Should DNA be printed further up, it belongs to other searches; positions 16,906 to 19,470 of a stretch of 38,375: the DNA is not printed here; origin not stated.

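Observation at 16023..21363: Translationally coupled four-gene operon of unknown function: two paralogous membrane proteins, a divergent cytoplasmic GH13 and a small bitopic protein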

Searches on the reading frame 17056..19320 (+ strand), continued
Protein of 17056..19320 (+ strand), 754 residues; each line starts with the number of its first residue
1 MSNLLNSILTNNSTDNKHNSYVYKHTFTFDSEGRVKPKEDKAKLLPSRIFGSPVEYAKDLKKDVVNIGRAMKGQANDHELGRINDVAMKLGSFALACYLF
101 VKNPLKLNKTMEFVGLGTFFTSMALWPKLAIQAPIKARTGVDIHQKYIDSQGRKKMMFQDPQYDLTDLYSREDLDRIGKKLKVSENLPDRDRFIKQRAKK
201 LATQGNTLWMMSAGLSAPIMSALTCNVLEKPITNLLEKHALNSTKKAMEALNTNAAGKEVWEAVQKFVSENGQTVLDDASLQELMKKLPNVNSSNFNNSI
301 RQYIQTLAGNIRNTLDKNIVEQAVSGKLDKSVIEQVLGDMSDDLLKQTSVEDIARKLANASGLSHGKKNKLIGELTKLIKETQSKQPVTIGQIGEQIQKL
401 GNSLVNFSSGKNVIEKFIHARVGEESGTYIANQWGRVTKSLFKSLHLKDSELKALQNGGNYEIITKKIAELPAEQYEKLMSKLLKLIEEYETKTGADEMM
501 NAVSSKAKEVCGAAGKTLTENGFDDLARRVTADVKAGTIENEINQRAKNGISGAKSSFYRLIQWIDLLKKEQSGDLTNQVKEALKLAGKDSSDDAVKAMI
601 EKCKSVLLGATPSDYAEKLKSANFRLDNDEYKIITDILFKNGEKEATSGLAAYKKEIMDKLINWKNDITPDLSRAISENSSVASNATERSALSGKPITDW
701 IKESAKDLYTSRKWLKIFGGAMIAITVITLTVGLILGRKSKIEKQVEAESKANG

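Call 77: search_solved_structures(query=A3, max_evalue=1)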
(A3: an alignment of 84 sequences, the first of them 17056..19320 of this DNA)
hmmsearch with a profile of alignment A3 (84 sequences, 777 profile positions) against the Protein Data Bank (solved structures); distinct sequences matched with E-value up to 1: 28.
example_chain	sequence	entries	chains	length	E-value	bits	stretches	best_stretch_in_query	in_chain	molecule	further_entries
6egc_A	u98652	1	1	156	0.003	19.5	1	281-420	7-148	SC_2L4HC2_23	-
1wyy_A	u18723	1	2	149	0.028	16.3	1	431-502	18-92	E2 Glycoprotein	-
2bez_C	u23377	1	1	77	0.063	15.1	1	433-499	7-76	Spike glycoprotein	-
6h9l_A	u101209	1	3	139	0.078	14.8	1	276-437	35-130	Uncharacterized protein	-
7qat_A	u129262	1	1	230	0.078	14.8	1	388-459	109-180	Cyclodipeptide synthase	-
5zvm_A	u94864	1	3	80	0.12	14.2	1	431-497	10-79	Spike glycoprotein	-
6m3w_A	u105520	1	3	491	0.25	13.1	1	431-506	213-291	Spike glycoprotein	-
2lse_A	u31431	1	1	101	0.35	12.6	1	577-650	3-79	Four Helix Bundle Protein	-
6lxt_A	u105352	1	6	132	0.4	12.4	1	430-499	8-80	Spike protein S2, Spike protein S2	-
7rmx_A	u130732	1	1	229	0.46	12.2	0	565-659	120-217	Tunable symmetric protein, D_3_212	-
7e9t_A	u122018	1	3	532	0.63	11.8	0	431-506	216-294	Spike protein S2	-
8tc5_A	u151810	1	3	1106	0.82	11.4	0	431-505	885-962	Spike glycoprotein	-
8fdw_B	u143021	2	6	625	0.83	11.4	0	431-506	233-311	Spike protein S2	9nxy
8zy6_C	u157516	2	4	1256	0.84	11.4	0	431-505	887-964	Spike glycoprotein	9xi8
5wrg_A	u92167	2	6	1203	0.84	11.4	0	431-505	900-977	Spike glycoprotein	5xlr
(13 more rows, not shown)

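Call 90: search_protein_families(library=pfam, alignment_id=A1, max_evalue=0.1)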
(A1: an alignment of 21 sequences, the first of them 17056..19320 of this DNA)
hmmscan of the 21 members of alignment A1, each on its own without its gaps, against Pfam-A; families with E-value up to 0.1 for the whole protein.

A. member 1, window:17056-19320:+ (754 aa): 4 families
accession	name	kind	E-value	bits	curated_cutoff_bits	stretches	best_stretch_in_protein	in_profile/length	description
PF15565.11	Imm30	-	0.026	15.1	27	0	225-302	11-86/98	Immunity protein 30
PF01450.25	KARI_C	-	0.036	14.8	29.1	0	472-549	38-114/144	Ketol-acid reductoisomerase, C-terminal domain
PF16722.10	SAPIS-gp6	-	0.076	13.9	27.4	0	238-279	4-46/72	Pathogenicity island protein gp6 in Staphylococcus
PF13012.11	MitMem_reg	-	0.09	13.1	26.6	0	280-305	65-90/113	Maintenance of mitochondrial structure and function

B. families by the number of members that match (of 21 scanned): 36 families (the first 25 are shown)
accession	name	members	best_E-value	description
PF04286.17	DUF445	2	0.00046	Protein of unknown function (DUF445)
PF01450.25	KARI_C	2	0.0031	Ketol-acid reductoisomerase, C-terminal domain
PF20184.3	DUF6547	2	0.048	Family of unknown function (DUF6547)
PF24628.1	DUF7627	1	0.0071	Repeat of unknown function (DUF7627)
PF22016.2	DUF6933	1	0.011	Domain of unknown function (DUF6933)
PF01817.26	CM_2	1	0.014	Chorismate mutase type II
PF09548.15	Spore_III_AB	1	0.015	Stage III sporulation protein AB (spore_III_AB)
PF15742.10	DUF4686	1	0.015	Domain of unknown function (DUF4686)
PF09643.15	YopX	1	0.02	YopX protein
PF16712.10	SCAB_CC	1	0.021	Coiled-coil regions of plant-specific actin-binding protein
PF16469.10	NPA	1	0.022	Nematode polyprotein allergen ABA-1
PF15565.11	Imm30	1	0.026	Immunity protein 30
PF11439.13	T3SchapCesA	1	0.028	Type III secretion system filament chaperone CesA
PF07361.16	Cytochrom_B562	1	0.033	Cytochrome b562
PF08986.15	DUF1889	1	0.035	Domain of unknown function (DUF1889)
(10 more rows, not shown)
